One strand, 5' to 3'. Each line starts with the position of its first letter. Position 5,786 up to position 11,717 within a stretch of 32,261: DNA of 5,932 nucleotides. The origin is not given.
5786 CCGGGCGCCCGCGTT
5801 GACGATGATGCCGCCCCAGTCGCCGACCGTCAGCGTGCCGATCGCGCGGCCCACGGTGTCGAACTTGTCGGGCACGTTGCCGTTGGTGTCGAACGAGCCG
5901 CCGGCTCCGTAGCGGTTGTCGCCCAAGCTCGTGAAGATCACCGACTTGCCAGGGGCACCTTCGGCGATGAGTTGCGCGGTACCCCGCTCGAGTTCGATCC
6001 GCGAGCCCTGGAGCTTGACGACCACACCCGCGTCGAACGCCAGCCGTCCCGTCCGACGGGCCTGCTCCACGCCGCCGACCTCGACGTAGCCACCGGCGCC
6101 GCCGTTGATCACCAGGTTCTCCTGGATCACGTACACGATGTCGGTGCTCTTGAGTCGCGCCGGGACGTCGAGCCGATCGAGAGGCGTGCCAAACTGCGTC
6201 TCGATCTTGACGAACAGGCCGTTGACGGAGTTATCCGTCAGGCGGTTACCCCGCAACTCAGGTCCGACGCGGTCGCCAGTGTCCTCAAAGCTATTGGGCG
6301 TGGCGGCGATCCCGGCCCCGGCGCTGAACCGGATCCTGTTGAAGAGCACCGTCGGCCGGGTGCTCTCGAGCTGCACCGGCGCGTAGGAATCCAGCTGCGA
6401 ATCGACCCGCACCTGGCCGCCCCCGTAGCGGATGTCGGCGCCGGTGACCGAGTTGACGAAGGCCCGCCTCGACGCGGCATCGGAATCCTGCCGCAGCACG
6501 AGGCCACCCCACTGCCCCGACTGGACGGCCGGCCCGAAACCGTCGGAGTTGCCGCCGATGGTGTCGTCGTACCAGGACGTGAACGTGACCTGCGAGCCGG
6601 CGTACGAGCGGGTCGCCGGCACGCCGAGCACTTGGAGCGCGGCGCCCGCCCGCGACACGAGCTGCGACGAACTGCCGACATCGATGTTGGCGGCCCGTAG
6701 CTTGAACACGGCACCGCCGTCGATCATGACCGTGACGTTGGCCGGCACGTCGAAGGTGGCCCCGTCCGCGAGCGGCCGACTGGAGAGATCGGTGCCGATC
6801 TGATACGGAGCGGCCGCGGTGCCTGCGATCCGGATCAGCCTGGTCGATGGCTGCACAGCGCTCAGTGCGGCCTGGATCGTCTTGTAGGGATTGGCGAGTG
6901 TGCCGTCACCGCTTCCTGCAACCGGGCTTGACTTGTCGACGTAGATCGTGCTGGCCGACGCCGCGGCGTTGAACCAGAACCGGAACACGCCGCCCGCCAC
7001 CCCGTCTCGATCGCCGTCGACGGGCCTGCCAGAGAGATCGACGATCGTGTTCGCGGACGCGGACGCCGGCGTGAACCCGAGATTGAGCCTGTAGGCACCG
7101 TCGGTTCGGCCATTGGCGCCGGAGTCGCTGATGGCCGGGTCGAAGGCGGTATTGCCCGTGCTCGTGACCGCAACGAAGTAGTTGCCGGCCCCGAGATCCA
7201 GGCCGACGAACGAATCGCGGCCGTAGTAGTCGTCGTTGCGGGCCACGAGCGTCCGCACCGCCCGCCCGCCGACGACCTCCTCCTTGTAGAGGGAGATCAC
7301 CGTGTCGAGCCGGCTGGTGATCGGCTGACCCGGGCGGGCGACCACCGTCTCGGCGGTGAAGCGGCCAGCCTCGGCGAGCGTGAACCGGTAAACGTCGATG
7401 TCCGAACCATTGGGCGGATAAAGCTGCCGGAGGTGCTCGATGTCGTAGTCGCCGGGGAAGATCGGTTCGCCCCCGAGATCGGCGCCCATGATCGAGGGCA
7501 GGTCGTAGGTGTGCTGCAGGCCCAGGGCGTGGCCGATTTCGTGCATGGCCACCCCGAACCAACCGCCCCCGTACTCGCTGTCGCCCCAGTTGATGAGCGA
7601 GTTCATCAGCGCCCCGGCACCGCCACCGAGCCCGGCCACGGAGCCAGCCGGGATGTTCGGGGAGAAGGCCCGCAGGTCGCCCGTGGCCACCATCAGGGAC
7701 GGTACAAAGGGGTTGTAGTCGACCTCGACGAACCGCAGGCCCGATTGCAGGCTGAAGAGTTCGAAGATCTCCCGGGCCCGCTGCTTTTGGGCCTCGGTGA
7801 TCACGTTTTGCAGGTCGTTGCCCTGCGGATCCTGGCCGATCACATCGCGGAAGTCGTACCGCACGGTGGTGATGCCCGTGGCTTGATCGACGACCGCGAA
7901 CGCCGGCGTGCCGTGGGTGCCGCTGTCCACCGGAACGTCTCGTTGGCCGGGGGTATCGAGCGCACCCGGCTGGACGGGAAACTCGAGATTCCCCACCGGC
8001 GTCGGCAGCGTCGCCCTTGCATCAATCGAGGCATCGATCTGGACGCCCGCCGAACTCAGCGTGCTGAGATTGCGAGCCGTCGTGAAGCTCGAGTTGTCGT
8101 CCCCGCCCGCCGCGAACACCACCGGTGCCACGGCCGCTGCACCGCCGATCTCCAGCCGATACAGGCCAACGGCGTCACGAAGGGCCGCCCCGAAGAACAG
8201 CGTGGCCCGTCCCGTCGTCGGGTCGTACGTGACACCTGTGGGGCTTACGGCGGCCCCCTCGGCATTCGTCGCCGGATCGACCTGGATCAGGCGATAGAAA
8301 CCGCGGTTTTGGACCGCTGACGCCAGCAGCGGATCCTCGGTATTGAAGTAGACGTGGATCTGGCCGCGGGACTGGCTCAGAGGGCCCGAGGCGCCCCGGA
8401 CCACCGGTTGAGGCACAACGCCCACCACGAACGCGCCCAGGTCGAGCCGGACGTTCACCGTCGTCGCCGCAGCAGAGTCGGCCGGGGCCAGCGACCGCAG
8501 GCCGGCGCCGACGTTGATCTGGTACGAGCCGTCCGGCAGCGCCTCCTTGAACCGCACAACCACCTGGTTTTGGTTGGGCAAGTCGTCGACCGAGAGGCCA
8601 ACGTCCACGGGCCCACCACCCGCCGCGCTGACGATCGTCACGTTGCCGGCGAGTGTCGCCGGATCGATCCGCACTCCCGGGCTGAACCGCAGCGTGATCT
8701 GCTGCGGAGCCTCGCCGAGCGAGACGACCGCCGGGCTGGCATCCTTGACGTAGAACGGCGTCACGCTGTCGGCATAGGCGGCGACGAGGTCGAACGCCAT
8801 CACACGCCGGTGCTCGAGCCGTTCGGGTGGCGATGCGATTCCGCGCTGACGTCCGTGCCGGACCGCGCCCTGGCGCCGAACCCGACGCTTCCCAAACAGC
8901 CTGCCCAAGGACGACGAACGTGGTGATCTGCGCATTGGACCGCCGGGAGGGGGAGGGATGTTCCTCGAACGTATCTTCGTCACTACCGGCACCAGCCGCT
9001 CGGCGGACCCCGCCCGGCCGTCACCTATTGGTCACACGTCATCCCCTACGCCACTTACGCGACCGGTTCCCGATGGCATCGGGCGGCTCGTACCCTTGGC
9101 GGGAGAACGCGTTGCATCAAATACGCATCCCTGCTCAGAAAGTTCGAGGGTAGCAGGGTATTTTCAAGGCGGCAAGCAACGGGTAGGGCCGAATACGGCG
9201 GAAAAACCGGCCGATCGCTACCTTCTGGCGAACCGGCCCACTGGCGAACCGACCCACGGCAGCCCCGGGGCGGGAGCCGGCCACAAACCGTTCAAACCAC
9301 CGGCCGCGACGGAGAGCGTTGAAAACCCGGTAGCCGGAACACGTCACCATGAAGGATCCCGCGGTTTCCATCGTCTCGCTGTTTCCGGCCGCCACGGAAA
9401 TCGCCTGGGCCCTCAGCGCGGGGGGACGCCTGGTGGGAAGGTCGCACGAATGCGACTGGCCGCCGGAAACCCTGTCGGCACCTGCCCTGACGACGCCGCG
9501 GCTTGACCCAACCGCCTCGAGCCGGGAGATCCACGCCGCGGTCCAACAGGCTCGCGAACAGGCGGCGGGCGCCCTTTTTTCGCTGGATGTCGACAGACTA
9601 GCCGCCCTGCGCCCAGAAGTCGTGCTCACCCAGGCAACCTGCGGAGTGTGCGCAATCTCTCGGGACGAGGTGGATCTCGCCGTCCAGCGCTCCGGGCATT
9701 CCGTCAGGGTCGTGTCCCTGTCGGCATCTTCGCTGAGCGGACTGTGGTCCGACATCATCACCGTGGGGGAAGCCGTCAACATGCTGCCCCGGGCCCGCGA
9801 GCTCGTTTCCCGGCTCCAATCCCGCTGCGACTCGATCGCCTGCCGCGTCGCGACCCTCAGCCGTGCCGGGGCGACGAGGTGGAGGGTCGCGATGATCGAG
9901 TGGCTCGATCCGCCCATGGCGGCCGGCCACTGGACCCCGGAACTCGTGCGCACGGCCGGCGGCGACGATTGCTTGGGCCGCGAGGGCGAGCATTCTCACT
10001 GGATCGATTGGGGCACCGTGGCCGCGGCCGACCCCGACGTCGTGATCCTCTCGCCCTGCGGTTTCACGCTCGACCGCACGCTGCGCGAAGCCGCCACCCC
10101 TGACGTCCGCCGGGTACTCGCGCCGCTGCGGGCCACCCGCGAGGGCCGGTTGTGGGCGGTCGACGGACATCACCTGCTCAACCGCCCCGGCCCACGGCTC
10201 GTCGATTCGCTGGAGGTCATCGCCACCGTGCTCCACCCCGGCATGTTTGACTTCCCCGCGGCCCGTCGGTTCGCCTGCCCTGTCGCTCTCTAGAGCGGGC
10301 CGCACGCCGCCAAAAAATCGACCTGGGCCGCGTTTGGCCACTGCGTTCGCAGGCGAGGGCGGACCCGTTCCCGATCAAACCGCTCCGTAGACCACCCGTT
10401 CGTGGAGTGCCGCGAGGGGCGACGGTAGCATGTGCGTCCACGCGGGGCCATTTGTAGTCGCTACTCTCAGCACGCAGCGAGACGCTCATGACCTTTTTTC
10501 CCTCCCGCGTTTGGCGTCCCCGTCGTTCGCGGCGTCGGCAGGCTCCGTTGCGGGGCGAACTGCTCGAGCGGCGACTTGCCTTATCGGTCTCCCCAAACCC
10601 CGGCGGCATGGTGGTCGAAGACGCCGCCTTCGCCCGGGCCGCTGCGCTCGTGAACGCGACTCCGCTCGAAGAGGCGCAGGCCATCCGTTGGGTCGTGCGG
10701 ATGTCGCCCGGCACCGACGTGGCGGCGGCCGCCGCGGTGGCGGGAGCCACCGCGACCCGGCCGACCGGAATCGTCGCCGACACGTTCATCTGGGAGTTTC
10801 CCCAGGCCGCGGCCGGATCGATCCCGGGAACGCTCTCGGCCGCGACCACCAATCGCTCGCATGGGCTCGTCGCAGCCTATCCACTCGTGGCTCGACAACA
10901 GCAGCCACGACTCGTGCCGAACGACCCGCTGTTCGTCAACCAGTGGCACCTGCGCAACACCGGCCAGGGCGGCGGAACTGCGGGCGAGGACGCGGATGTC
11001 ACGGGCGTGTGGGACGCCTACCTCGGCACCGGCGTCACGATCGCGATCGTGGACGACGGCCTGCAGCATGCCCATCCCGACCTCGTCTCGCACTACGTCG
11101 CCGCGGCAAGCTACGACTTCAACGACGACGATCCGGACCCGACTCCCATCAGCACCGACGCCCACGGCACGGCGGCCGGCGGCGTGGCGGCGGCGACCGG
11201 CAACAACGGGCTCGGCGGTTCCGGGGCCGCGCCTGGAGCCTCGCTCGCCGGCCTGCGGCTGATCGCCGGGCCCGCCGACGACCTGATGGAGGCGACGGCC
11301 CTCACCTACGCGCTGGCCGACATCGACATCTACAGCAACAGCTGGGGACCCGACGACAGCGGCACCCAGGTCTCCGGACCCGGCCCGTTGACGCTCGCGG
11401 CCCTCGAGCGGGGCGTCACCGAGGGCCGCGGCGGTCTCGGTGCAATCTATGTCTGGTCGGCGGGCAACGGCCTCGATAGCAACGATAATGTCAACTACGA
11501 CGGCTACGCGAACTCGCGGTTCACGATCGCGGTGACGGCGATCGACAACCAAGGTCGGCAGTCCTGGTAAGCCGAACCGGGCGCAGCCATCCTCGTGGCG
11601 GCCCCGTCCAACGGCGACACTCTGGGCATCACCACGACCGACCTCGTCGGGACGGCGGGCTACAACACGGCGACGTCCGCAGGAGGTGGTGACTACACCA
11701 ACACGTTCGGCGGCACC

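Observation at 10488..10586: Three large exoenzymes share an Arg-rich N-terminus with an E-x-L-E-x-R-x-[LAV]-[LM]-[AS] motif and no hydrophobic signal-peptide core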

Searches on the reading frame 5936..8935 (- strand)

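Call 10: search_protein_families(library=ncbifam, proteins=[window:5936-8935:-], max_evalue=10)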
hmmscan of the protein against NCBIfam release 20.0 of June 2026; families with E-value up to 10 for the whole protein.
window:5936-8935:- (1000 aa): 7 families
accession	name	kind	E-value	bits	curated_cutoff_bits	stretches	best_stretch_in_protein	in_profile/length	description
NF038127.1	FDP_fam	subfamily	1.7e-07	31.7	29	1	510-611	15-126/150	DVUA0089 family protein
NF033814.1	copper_CopC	equivalog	0.0006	20.2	95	1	64-141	15-87/107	copper homeostasis periplasmic binding protein CopC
NF038122.1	metallo_LGF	subfamily_domain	0.0013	18.8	80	1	460-523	144-193/274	NF038122 family metalloprotease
NF041905.1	MXAN_2677_2678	equivalog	0.014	14.4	250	1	463-485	188-210/283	myxosortase-dependent metalloprotease, MXAN_2677/MXAN_2678 family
NF047854.1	LIC10774_subfam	equivalog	0.054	12.4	380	1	659-704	56-99/358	LIC10774/LIC10365 family surface protein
NF033823.0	archmetzin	subfamily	0.071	13.1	145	1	463-478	126-141/170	archaemetzincin family Zn-dependent metalloprotease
TIGR03296.1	M6dom_TIGR03296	domain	0.15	11.9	110.8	1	460-480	167-187/286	M6 family metalloprotease domain-containing protein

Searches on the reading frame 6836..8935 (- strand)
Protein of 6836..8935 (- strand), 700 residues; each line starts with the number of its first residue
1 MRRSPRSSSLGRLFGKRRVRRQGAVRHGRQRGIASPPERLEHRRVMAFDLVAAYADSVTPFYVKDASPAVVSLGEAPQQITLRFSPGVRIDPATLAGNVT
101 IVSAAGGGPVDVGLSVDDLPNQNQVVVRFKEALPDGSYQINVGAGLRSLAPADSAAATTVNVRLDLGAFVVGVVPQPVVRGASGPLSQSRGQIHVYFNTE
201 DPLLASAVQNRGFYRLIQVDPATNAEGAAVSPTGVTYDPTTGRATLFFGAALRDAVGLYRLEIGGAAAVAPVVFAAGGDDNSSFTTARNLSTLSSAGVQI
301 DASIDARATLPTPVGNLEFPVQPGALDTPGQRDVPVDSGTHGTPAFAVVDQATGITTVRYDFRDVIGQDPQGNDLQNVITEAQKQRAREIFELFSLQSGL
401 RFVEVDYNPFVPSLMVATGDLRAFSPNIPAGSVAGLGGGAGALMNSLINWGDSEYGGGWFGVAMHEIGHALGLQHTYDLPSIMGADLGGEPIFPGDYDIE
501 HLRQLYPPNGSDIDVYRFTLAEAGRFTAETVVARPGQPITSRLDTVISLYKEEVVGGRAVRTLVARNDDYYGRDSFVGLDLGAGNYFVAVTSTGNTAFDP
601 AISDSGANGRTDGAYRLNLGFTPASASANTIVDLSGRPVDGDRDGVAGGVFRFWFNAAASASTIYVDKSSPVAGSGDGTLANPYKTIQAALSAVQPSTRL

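Call 35: find_homologous_proteins(query=window:6836-8935:-, max_evalue=1e-10)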
Query window:6836-8935:- (700 aa): 17 proteins with E <= 1e-10 among 8000 candidates.
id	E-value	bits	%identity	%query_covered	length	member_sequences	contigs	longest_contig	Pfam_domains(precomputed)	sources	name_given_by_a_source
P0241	1.1e-292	991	88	74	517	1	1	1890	PF00413.31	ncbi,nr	ncbi:MAG: hypothetical protein EBX35_13275, partial [Planctomycetia bacterium]|nr:hypothetical prote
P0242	1.7e-229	782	57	98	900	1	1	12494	PF00413.31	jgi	-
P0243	1.5e-214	732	58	75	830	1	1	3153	PF00413.31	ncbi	ncbi:MAG: DVUA0089 family protein, partial [Ilumatobacteraceae bacterium]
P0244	1.3e-212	726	54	98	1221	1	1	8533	PF00413.31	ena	-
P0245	5.6e-192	658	52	91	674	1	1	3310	PF00413.31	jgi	-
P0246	6.9e-192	658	57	83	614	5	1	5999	PF00413.31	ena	-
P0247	1.3e-191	657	55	65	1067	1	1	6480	PF00413.31,PF04151.22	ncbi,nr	ncbi:MAG: hypothetical protein EBX36_01635 [Planctomycetia bacterium]|nr:hypothetical protein [Planc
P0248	4.6e-128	447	49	71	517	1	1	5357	-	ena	-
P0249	3.8e-116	407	47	68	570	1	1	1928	PF00413.31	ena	-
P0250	2.4e-109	385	46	46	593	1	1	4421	PF00413.31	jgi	jgi:hypothetical protein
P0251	5.7e-109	384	46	40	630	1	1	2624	PF00413.31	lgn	-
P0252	4.9e-86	308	41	63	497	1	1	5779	-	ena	-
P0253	1.0e-83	300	42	42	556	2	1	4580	PF04151.22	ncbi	ncbi:MAG: PPC domain-containing protein, partial [Planctomycetia bacterium]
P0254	3.1e-71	259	34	82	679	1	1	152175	-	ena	-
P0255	1.4e-70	257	55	35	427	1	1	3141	-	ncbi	ncbi:MAG: hypothetical protein RLZZ21_1869, partial [Planctomycetota bacterium]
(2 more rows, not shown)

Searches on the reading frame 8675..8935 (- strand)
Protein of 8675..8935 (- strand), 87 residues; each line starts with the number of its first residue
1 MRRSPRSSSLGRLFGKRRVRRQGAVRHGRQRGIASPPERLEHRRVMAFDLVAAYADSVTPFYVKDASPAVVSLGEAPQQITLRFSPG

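Call 8: search_protein_families(library=ncbifam, proteins=[window:8675-8935:-], max_evalue=10)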
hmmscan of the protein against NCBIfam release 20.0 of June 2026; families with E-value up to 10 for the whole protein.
seq(87 aa): 0 families

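Call 17: search_protein_families(library=pfam, proteins=[window:8675-8935:-], max_evalue=10)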
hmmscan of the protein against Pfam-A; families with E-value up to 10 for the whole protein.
seq(87 aa): 2 families
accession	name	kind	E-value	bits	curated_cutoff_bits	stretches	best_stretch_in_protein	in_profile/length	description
PF03263.19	Cucumo_2B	-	0.0069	17.4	27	1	8-54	13-61/95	Cucumovirus protein 2B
PF17156.9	GAPES2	-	0.029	14.6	27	1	48-77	51-80/204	Gammaproteobacterial periplasmic sensor domain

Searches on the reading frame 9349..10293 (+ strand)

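Call 40: search_protein_families(library=pfam, proteins=[window:9349-10293:+], max_evalue=0.001)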
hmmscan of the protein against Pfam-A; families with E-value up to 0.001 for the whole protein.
window:9349-10293:+ (314 aa): 1 family
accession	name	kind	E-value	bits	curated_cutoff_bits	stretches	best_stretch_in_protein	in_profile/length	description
PF01497.23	Peripla_BP_2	-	9.8e-17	61.6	27.5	1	8-270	1-230/235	Periplasmic binding protein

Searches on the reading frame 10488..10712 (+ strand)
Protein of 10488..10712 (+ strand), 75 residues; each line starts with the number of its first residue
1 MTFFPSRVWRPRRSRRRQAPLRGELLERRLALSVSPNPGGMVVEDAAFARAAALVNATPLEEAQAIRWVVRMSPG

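Call 8: search_protein_families(library=ncbifam, proteins=[window:10488-10712:+], max_evalue=10)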
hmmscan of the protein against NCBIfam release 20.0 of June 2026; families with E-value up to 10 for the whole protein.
seq(75 aa): 0 families

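Call 17: search_protein_families(library=pfam, proteins=[window:10488-10712:+], max_evalue=10)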
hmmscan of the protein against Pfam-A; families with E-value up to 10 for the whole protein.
seq(75 aa): 0 families

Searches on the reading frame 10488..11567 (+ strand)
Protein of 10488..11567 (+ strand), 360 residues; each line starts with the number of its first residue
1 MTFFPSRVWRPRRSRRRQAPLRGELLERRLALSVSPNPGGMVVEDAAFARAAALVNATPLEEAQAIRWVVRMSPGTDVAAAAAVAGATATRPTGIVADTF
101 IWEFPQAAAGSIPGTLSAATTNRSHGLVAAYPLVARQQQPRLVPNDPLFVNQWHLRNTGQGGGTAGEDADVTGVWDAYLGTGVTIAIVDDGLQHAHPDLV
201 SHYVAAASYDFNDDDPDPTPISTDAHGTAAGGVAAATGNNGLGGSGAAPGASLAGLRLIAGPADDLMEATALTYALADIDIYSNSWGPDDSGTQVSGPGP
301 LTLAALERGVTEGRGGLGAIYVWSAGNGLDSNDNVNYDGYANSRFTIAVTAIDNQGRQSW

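Call 9: search_protein_families(library=pfam, proteins=[window:10488-11567:+], max_evalue=0.01)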
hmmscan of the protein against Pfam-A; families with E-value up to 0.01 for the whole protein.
window:10488-11567:+ (360 aa): 1 family
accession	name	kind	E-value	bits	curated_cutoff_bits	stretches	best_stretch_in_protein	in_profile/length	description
PF00082.27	Peptidase_S8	-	1.6e-28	100.3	21.8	1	180-355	1-184/288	Subtilase family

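Call 25: find_homologous_proteins(query=window:10488-11567:+, max_evalue=1e-10)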
Query window:10488-11567:+ (360 aa): 183 proteins with E <= 1e-10 among 8000 candidates; the best 120 are listed.
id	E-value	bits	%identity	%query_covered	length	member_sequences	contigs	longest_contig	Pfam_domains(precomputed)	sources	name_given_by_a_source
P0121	9.7e-234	793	100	100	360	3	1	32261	PF00082.28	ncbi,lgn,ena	-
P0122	4.0e-97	344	58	85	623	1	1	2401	PF01483.28,PF00082.28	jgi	jgi:subtilisin-like proprotein convertase family protein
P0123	6.9e-88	313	53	86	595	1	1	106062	PF01483.28,PF00082.28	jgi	jgi:subtilisin-like proprotein convertase family protein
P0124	4.0e-86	308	62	65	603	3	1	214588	PF01483.28,PF00082.28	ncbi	ncbi:MAG: S8 family peptidase [Elainellaceae cyanobacterium]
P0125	2.1e-85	305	63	64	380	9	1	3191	PF00082.28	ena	-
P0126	3.5e-85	305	50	87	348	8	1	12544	PF00082.28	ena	-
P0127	2.9e-83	298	56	82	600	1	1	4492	PF01483.28,PF00082.28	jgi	jgi:subtilisin family serine protease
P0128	7.3e-83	297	59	66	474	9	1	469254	PF00082.28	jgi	jgi:subtilisin family serine protease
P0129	9.1e-83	297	59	66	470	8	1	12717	PF00082.28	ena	-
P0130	9.1e-81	290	62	66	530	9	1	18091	PF01483.28,PF00082.28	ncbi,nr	ncbi:MAG: S8 family serine peptidase, partial [Candidatus Thermoplasmatota archaeon]|nr:S8 family se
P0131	1.3e-80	290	51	87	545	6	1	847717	PF00082.28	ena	-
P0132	2.7e-80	288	57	65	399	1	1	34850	PF00082.28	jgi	jgi:subtilisin family serine protease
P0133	3.0e-80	288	51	85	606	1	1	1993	PF16470.11,PF01483.28,PF00082.28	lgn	-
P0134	3.3e-80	288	57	64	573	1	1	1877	PF00082.28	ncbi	ncbi:MAG: S8 family serine peptidase, partial [Planctomycetota bacterium]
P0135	3.5e-80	288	62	62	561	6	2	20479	PF01483.28,PF00082.28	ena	-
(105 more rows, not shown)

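Call 78: find_encoding_contigs(protein=P0121, flank=10000, max_places=3)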
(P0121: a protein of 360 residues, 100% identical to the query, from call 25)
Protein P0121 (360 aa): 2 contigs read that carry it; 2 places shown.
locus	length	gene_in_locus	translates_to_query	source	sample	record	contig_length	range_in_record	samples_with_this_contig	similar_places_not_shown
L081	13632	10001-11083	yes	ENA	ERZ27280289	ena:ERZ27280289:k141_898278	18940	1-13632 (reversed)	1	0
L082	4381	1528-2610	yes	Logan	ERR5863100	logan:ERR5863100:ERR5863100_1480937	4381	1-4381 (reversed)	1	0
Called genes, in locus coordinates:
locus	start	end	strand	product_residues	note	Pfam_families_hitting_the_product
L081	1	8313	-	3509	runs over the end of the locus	PF13229:Beta_helix (weak), PF00041:fn3, PF01108:Tissue_fac (faint), PF16656:Pur_ac_phosph_N (faint), PF25059:FN3_DSCAM-DSCAML_C (faint), PF00041:fn3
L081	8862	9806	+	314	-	PF01497:Peripla_BP_2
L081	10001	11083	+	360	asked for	PF00082:Peptidase_S8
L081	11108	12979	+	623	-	PF00082:Peptidase_S8, PF01483:P_proprotein, PF19078:Big_12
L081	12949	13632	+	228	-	?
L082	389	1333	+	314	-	PF01497:Peripla_BP_2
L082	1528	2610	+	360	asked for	PF00082:Peptidase_S8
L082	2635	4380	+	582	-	?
